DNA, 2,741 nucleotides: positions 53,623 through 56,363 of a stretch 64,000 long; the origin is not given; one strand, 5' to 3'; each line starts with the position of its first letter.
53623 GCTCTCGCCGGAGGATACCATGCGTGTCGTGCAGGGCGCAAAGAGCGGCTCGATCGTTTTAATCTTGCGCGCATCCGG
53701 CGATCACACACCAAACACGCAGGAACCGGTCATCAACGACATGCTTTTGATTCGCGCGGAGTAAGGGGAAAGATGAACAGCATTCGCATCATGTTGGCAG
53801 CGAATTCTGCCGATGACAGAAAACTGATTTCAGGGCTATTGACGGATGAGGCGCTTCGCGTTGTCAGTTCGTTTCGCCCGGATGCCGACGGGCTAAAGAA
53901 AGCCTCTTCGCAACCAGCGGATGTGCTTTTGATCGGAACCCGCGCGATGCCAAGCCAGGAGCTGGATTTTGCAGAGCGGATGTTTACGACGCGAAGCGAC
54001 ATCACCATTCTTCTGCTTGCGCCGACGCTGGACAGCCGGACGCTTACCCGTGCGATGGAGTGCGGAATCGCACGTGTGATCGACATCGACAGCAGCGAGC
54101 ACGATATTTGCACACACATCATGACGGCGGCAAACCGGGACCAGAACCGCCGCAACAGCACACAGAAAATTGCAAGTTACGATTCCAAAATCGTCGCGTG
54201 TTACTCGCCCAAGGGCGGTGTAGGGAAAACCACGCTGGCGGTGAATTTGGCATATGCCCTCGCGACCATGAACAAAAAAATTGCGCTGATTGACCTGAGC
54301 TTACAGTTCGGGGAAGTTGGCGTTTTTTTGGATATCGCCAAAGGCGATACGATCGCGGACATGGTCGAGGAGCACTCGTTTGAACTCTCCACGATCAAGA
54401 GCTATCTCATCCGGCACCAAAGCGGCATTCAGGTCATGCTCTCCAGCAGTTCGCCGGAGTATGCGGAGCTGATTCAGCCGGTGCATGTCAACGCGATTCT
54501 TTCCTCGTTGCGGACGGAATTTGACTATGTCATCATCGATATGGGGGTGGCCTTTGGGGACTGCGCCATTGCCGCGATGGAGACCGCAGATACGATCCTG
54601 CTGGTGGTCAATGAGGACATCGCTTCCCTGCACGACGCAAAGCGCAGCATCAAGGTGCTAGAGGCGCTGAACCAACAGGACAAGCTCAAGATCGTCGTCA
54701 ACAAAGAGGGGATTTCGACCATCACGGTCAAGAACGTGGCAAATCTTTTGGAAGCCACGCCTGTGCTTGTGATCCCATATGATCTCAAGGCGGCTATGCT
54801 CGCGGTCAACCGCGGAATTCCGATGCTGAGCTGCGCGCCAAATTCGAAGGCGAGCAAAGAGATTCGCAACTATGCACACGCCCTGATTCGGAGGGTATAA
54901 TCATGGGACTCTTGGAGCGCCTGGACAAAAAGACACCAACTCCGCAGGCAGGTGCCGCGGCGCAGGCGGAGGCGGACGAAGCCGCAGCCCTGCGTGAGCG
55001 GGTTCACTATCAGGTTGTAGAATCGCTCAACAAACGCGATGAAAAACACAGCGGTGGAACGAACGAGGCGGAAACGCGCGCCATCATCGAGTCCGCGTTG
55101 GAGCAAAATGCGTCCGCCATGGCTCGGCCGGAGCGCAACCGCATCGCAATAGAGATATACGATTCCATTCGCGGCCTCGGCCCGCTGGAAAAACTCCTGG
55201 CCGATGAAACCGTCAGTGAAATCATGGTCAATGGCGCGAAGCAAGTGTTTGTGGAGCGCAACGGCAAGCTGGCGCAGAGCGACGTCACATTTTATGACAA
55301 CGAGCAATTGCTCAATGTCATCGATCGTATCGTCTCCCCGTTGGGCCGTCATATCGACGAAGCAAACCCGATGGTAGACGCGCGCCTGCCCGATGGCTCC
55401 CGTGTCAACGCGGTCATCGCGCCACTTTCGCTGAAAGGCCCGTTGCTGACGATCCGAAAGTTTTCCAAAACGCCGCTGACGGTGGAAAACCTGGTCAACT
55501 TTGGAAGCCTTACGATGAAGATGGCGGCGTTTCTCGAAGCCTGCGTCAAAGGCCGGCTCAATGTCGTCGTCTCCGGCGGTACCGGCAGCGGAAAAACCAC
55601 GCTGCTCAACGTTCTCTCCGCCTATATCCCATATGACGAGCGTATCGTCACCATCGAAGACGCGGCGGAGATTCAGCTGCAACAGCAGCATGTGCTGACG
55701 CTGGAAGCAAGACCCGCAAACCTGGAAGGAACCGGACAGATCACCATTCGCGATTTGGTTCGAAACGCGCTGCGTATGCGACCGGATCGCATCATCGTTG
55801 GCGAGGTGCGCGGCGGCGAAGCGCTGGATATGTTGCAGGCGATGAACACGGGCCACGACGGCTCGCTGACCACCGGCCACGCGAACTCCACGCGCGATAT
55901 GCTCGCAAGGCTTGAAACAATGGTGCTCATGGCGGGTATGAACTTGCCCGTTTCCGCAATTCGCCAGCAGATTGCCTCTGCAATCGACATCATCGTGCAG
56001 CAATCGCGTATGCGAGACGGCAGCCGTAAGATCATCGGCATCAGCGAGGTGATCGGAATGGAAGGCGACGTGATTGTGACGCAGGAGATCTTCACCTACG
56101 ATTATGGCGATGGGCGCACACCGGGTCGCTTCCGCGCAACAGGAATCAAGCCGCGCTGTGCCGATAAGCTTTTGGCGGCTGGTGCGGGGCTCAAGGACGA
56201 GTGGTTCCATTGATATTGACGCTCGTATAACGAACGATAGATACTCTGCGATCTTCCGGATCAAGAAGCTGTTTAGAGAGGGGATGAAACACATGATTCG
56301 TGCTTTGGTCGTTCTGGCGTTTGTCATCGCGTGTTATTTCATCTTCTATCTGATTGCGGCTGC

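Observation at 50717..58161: Complete secretin-less Tad/Flp (type IVc) pilus gene set in one operon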

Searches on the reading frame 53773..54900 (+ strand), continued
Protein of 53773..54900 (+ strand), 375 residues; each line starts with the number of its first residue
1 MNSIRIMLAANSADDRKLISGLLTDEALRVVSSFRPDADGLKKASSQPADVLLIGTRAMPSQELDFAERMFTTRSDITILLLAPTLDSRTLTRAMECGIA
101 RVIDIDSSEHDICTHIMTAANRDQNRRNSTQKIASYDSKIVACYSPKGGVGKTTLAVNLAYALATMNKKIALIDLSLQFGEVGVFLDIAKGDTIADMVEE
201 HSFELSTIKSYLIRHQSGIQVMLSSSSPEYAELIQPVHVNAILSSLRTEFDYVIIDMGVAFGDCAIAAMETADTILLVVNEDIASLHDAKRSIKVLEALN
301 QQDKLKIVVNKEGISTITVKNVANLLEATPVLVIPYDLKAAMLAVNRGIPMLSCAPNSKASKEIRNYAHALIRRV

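Call 74: find_encoding_contigs(protein=P0118, flank=10000, max_places=1)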
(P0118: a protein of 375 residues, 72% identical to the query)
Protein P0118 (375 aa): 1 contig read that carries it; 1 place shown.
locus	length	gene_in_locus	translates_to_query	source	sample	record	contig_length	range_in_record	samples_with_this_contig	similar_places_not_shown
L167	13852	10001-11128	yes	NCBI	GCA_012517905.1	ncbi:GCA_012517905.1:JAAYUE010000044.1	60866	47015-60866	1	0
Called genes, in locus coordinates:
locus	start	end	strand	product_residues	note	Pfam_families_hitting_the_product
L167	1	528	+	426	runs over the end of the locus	-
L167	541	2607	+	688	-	PF16477:DUF5054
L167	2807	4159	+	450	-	PF13347:MFS_2, PF07690:MFS_1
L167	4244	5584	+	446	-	PF00251:Glyco_hydro_32N (weak), PF04616:Glyco_hydro_43 (faint)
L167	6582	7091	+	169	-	PF01478:Peptidase_A24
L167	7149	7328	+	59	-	PF04964:Flp_Fap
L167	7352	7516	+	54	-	PF16982:Flp1_like (weak), PF04964:Flp_Fap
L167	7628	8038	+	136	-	PF07811:TadE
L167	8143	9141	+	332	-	-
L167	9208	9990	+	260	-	PF08666:SAF, PF16976:RcpC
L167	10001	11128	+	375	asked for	PF00142:Fer4_NifH (faint), PF01656:CbiA, PF06564:CBP_BcsQ (faint), PF09140:MipZ, PF10609:ParA, PF13614:AAA_31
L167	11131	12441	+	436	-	PF00437:T2SSE, PF27713:UCP018868 (weak)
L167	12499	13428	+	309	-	PF00482:T2SSF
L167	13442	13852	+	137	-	?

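Call 100: predict_structure(alignment_id=A9)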
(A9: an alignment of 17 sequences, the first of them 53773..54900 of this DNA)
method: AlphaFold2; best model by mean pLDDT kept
length: 375 residues; sequences in the alignment: 17
mean_pLDDT: 63.3   pTM: 0.43
mean pLDDT of the five models: 63.3, 62.3, 59.8, 59.6, 52.2
residues with pLDDT >= 90: 34; 70-90: 103; 50-70: 121; < 50: 117
segments of 3 or more residues with pLDDT < 50: 128-136, 148-151, 177-219, 221-233, 281-293, 331-338, 346-361
pLDDT, mean of each block of 10 residues (from residue 1): 84 90 87 85 82 92 86 79 87 74 88 82 54 46 61 63 68 55 37 44 45 42 43 54 64 69 64 65 45 52 57 54 60 44 47 43 57 52
secondary structure, 60 per line:
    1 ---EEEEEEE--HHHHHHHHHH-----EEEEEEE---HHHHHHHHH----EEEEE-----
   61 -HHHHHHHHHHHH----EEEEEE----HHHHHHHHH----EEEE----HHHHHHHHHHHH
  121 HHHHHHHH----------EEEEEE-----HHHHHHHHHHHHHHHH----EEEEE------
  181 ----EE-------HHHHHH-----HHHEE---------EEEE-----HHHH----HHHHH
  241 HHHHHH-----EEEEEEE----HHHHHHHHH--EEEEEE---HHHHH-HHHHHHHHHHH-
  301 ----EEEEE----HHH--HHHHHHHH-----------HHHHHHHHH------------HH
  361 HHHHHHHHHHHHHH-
elements in order: E4-10 H13-22 E28-34 H38-46 E51-55 H62-73 E78-83 H88-96 E101-104 H109-128 E139-144 H150-165 E170-174 H194-199 E219-222 H228-231 H236-246 E252-258 H263-271 E274-279 H283-287 H289-299 E305-309 H319-326 H338-346 H359-374

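Call 102: fold_search(model_id=the predicted structure, library=pdb)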
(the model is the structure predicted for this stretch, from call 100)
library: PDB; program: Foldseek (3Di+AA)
matches with E <= 10: 1691; with E <= 0.001: 250
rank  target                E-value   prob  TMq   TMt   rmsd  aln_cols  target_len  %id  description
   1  3fkq                  6.6e-09  1.00  0.34  0.36  14.5       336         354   19  Crystal structure of NtrC-like two-domain protein (RER070207001320) from Eubacterium rectale at 2.10 A resolution (released 2009-01-06)
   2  3ea0_A                1.3e-07  1.00  0.36  0.53  14.9       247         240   22  Crystal Structure of ParA Family ATPase from Chlorobium tepidum TLS (released 2008-09-23)
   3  3ea0_B                2.7e-07  1.00  0.37  0.54  14.8       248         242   22  Crystal Structure of ParA Family ATPase from Chlorobium tepidum TLS (released 2008-09-23)
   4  1hyq                  5.5e-07  1.00  0.34  0.52  14.7       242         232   24  MIND BACTERIAL CELL DIVISION REGULATOR FROM A. FULGIDUS (released 2001-03-14)
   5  5ihp_B                1.6e-06  1.00  0.36  0.52  10.7       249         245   19  Crystal Structure of Cobyrinic Acid a,c-diamide synthase from Mycobacterium smegmatis with bound ADP and Magnesium (released 2016-03-30)
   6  1g3q                  1.9e-06  1.00  0.35  0.52  15.7       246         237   24  CRYSTAL STRUCTURE ANALYSIS OF PYROCOCCUS FURIOSUS CELL DIVISION ATPASE MIND (released 2001-04-21)
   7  9a6n_A                2.0e-06  1.00  0.36  0.51  15.6       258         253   21  Integrative model of SOJ-NRDR by crosslinking MS and deep learning (released 2024-09-18)
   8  6riq_C                2.0e-06  1.00  0.35  0.50  12.8       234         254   24  MinCD filament from Pseudomonas aeruginosa (released 2019-06-19)
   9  1wcv                  2.2e-06  1.00  0.32  0.46  15.8       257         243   21  Structure of the bacterial chromosome segregation protein Soj (released 2005-01-12)
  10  4v02_A                2.2e-06  1.00  0.29  0.42  15.7       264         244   22  MinC:MinD cell division protein complex, Aquifex aeolicus (released 2015-01-14)
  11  4v03_B                2.6e-06  1.00  0.33  0.50  14.9       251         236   25  MinD cell division protein, Aquifex aeolicus (released 2015-01-14)
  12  4v02_B                2.6e-06  1.00  0.28  0.41  13.5       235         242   25  MinC:MinD cell division protein complex, Aquifex aeolicus (released 2015-01-14)
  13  5m7n_A                2.9e-06  1.00  0.32  0.28  18.8       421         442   14  Crystal structure of NtrX from Brucella abortus in complex with ATP processed with the CrystalDirect automated mountin (released 2017-01-25)
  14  5ihp_A                3.0e-06  1.00  0.35  0.50  12.9       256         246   20  Crystal Structure of Cobyrinic Acid a,c-diamide synthase from Mycobacterium smegmatis with bound ADP and Magnesium (released 2016-03-30)
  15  5if9_A                3.2e-06  1.00  0.36  0.51  13.0       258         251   20  Crystal Structure of Cobyrinic Acid a,c-diamide synthase from Mycobacterium smegmatis with bound ATP analog and Magnes (released 2016-03-09)
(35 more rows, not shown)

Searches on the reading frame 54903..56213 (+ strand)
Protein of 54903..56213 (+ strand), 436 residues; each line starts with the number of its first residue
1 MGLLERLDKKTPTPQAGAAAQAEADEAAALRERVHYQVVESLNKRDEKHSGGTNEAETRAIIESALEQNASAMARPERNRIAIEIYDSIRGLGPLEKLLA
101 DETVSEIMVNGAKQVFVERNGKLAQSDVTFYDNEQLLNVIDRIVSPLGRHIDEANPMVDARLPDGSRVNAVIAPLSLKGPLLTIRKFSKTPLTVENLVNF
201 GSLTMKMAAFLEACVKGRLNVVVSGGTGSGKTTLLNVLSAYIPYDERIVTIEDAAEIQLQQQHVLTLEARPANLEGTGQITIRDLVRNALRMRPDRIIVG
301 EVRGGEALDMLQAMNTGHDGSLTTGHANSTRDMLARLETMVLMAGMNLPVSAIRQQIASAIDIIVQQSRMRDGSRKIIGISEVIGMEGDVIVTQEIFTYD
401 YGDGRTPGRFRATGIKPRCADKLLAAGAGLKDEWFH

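Call 3: search_protein_families(library=pfam, proteins=[window:54903-56213:+], max_evalue=0.01)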
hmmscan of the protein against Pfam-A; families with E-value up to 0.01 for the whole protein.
window:54903-56213:+ (436 aa): 5 families
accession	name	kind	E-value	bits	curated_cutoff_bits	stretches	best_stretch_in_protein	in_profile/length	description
PF00437.27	T2SSE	-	1e-67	228.8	24.9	1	91-368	4-276/370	Type II/IV secretion system protein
PF13191.12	AAA_16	-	2.3e-05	25.4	32.6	1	208-257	13-63/167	AAA ATPase domain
PF13521.12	AAA_28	-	0.00062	20.5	27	1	221-266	2-43/164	AAA domain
PF00005.33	ABC_tran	-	0.00092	20.3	25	1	220-257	13-49/137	ABC transporter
PF12775.13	AAA_7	-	0.0027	17.7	25.8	0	204-243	19-58/181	P-loop containing dynein motor region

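Call 7: find_related_loci(query=window:54903-56213:+, collection=genome_contigs, flank=10000)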
Query window:54903-56213:+ (436 aa) in genome_contigs; peptide patterns used: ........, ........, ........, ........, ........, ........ (x = any residue, [..] = any of these).
600 stretches matched a pattern (row limit reached: there are more); 600 encode a relative of the query (tblastn E <= 1e-3); the best 80 are kept; 80 distinct loci.
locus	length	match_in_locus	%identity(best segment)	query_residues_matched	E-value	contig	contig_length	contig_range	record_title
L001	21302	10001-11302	91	1-435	0e+0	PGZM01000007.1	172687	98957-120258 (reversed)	MAG: Firmicutes bacterium HGW-Firmicutes-9 08E140C01_z5_2013_Ig3399_v2_scaffold_84, whole genome shotgun sequence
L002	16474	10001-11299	74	1-435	0e+0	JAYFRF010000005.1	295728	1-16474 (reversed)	MAG: Clostridiaceae bacterium isolate CA_7 c_CA_000000023926, whole genome shotgun sequence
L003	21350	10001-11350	61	1-436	8e-178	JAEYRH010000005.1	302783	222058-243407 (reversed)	MAG: Bacillota bacterium isolate OH_CBB_53 k127_1022520, whole genome shotgun sequence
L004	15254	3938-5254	59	1-435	2e-173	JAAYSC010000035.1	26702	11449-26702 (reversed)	MAG: Clostridiales bacterium isolate AS23ysBPME_277 159896_AS23, whole genome shotgun sequence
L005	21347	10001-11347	58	1-435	4e-171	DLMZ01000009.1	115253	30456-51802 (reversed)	MAG TPA_asm: Firmicutes bacterium UBA7523 UBA7523_contig_2467, whole genome shotgun sequence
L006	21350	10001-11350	57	1-435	3e-169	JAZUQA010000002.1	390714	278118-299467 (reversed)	MAG: Acutalibacteraceae bacterium isolate T1900044861_TS20190327.MAGScoT_cleanbin_000010 SGB_3101_k141_2399128, whole ge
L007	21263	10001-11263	59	18-435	2e-164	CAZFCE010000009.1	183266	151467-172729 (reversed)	MAG TPA_asm: uncultured Caldilineaceae bacterium isolate binchicken_co20_290 genome assembly, contig: NODE_159_length_18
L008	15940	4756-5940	63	45-435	2e-164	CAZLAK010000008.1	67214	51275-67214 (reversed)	MAG TPA_asm: uncultured Pelotomaculum sp. isolate binchicken_co193_71 genome assembly, contig: NODE_144_length_67214_cov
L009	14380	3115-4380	59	16-435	9e-164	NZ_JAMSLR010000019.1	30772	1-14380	Thermalbibacter longus strain CFH 74404 Scaffold19, whole genome shotgun sequence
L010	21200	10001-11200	63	40-435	1e-161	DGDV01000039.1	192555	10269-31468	MAG TPA_asm: Firmicutes bacterium UBA3943 UBA3943_contig_1068, whole genome shotgun sequence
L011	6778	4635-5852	59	33-435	6e-162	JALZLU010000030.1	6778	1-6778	MAG: Chloroflexota bacterium isolate MSU bin41 SD1457-59_k127_1329553, whole genome shotgun sequence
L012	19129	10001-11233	62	25-435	6e-169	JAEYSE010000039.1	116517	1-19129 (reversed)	MAG: Bacillota bacterium isolate OH_CBB_85 k127_297830, whole genome shotgun sequence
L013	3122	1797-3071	57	6-435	6e-168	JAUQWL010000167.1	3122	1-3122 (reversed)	MAG: Solirubrobacterales bacterium isolate BIN2 contig_159790, whole genome shotgun sequence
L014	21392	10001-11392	59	1-435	7e-159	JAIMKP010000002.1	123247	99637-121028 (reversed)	MAG: Desulfosporosinus sp. isolate GA_180221_E-2-1-MAG-50_16 NODE_31_length_123427_cov_10.371494, whole genome shotgun s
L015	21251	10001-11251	59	25-435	4e-159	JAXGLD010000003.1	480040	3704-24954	MAG: Syntrophomonadaceae bacterium isolate AnMBR.bin200 bin200_3, whole genome shotgun sequence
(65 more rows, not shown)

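Call 38: search_protein_families(library=pfam, proteins=[L001:6938-7957:+], max_evalue=0.01)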
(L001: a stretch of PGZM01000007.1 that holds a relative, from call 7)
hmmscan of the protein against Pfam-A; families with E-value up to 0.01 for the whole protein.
L001:6938-7957:+ (339 aa): 1 family
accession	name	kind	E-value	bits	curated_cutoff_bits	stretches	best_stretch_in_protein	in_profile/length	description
PF13400.11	Tad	-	2.3e-05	25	22.3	1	18-62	1-44/47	Putative Flp pilus-assembly TadE/G-like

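Call 40: search_solved_structures(query=window:54903-56213:+, max_evalue=1e-20, show_alignments=1)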
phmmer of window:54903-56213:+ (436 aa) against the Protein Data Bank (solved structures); distinct sequences matched with E-value up to 1e-20: 9.
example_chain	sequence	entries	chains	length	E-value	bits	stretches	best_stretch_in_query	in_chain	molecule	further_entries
8rkd_E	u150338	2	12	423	7.3e-124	416.9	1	58-423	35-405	Pilus assembly ATPase CpaF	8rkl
8rjf_A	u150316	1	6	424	7.4e-124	416.9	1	58-423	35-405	Pilus assembly ATPase CpaF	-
9e24_A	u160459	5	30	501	8.8e-124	416.7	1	57-423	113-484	CpaF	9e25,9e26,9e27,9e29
2oap_1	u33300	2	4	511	2e-46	161.9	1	72-344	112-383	Type II secretion system protein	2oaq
4ii7_A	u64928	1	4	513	3.6e-43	151.2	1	76-400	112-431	FlaI ATPase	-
4ihq_A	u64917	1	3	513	2.5e-42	148.5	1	76-400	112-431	FlaI ATPase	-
2gza_A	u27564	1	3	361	1.5e-37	132.7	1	208-376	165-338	Type IV secretion system protein VirB11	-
6bge_A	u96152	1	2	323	1.3e-31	113.2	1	99-366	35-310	VirB11-like protein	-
1g6o_A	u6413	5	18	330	1.4e-31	113.1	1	99-366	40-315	CAG-ALPHA | virB11 homolog | Cag-alfa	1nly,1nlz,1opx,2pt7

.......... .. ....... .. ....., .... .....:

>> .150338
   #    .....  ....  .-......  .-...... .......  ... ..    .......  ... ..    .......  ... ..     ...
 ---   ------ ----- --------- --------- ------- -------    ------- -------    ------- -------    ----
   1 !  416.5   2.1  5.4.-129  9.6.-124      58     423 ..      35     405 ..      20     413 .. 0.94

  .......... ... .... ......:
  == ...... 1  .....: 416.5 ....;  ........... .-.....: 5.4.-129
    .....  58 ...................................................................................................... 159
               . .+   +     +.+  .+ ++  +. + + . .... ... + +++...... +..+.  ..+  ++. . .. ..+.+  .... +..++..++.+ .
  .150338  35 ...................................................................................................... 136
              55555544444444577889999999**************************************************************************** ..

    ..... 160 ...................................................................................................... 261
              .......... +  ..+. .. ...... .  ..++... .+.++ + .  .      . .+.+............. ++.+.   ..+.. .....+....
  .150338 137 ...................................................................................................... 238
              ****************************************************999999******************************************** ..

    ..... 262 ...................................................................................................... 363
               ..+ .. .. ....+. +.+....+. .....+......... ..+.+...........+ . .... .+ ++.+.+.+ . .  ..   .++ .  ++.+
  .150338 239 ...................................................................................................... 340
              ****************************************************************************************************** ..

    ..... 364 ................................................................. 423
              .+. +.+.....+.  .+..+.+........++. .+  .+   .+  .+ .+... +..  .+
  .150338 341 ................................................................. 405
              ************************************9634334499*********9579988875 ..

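Call 53: find_related_loci(query=window:54903-56213:+, collection=metagenome_contigs, flank=10000)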
Query window:54903-56213:+ (436 aa) in metagenome_contigs; peptide patterns used: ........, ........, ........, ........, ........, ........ (x = any residue, [..] = any of these).
600 stretches matched a pattern (row limit reached: there are more); 600 encode a relative of the query (tblastn E <= 1e-3); the best 80 are kept; 80 distinct loci.
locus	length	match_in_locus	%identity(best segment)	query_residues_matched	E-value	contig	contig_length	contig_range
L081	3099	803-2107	84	1-435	0e+0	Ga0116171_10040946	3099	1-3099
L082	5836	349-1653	85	1-435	0e+0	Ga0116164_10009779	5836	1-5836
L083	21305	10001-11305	85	1-435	0e+0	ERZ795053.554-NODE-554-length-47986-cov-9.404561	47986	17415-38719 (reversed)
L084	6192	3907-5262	58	1-435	2e-174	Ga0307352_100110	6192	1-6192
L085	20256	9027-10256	62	25-435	2e-170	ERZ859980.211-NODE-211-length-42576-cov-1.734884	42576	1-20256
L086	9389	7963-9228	60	17-435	2e-165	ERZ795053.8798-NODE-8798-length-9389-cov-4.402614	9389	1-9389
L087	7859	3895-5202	57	4-435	5e-162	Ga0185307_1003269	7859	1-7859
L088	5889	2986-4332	59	3-435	1e-161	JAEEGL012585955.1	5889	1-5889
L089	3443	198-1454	58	19-435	2e-167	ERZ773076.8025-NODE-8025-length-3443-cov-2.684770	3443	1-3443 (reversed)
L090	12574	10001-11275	56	6-435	4e-159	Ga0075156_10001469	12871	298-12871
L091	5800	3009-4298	57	4-435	3e-160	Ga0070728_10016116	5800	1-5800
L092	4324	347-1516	63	53-435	3e-163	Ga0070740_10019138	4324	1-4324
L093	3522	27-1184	61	54-435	2e-165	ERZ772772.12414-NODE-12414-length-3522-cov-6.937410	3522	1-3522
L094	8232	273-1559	59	6-435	2e-158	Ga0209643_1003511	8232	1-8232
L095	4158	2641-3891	55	22-435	3e-161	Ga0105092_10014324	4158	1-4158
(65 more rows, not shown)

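Call 61: search_protein_families(library=ncbifam, proteins=[window:54903-56213:+], max_evalue=1)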
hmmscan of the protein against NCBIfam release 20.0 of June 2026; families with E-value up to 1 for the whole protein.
window:54903-56213:+ (436 aa): 46 families (the best 25 are shown)
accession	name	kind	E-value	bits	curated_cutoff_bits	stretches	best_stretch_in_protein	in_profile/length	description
TIGR03819.1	heli_sec_ATPase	hypoth_equivalog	2.5e-102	342.6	373.15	1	57-380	16-338/340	TadA family conjugal transfer-associated ATPase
TIGR02788.1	VirB11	equivalog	3.9e-72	242.9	249.95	2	206-378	132-304/308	P-type DNA transfer ATPase VirB11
NF058587.1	archaellum_moto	equivalog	6.8e-71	239.6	550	1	48-401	112-453/527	archaellum flagellar ATPase motor FlaI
TIGR02782.1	TrbB_P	equivalog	1.5e-62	211.6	304.55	1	96-387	15-297/303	P-type conjugative transfer ATPase TrbB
NF010475.0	PRK13900.1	equivalog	7e-61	206.1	389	2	206-379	148-321/333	type IV secretion system ATPase VirB11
NF010469.0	PRK13894.1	subfamily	3.8e-53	180.9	508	1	92-393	23-317/320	conjugal transfer ATPase TrbB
NF010407.0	PRK13833.1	subfamily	5.4e-48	164.1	499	1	99-383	26-300/323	conjugal transfer protein TrbB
NF053672.1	bindosome_BasE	exception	6.3e-43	147.3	1000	1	134-402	185-444/512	bindosome assembly system ATPase subunit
NF010425.0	PRK13851.1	equivalog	1.4e-35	122.8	461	2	207-367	151-312/344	type IV secretion system protein VirB11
TIGR01420.1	pilT_fam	subfamily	2.2e-18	66.6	319.1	1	98-381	8-280/343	PilT/PilU family type 4a pilus ATPase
NF041000.1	ATPase_ComGA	equivalog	2.1e-17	63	300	1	219-342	129-247/267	competence type IV pilus ATPase ComGA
NF007755.0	PRK10436.1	equivalog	5.8e-16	58.2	617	1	198-368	199-353/465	type II secretion system protein GspE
TIGR02525.1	plasmid_TraJ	equivalog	3.6e-15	55.8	368.3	2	222-378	153-308/372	plasmid transfer ATPase TraJ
TIGR02538.1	type_IV_pilB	equivalog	1.1e-12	47.4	675.65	1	201-343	299-435/564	type IV-A pilus assembly ATPase PilB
TIGR02533.1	type_II_gspE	equivalog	1.4e-11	43.8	630.25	1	197-340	222-359/486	type II secretion system ATPase GspE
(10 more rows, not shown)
